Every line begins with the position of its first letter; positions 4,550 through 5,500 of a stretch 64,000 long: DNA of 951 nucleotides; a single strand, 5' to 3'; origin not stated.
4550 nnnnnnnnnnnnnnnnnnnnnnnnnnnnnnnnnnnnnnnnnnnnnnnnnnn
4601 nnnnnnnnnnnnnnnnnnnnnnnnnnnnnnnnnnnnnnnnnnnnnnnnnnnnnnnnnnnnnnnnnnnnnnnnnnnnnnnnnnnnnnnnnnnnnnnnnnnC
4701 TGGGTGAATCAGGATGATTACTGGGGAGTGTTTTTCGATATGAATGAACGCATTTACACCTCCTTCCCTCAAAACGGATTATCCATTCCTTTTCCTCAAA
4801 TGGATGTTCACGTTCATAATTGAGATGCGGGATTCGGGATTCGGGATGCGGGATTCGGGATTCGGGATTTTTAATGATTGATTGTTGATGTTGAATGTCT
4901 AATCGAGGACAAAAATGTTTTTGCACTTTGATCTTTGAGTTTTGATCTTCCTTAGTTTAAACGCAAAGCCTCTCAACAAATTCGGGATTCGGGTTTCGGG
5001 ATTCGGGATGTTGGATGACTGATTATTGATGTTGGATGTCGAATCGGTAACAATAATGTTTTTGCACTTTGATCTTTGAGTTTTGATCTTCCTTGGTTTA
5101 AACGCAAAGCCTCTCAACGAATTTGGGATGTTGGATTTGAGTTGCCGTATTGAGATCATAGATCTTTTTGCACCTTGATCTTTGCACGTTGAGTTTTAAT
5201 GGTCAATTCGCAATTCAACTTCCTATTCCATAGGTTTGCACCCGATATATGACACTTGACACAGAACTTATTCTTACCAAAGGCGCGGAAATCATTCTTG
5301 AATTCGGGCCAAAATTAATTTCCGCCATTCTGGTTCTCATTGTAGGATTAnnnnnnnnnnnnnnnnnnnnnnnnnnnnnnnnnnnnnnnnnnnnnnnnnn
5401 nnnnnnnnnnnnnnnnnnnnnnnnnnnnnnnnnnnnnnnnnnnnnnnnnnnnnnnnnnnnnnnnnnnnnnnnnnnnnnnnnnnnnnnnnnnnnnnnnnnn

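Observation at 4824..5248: Tandem MscS paralogs separated by a 425-bp spacer of (GGGATTC)n G-quadruplex-type arrays and two ~106-bp direct repeats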

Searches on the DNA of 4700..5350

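Call 60: search_rna_families(source=window, start=4700, end=5350, threshold=evalue, max_evalue=1)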
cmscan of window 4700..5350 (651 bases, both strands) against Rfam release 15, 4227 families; matches with E-value up to 1: 0.
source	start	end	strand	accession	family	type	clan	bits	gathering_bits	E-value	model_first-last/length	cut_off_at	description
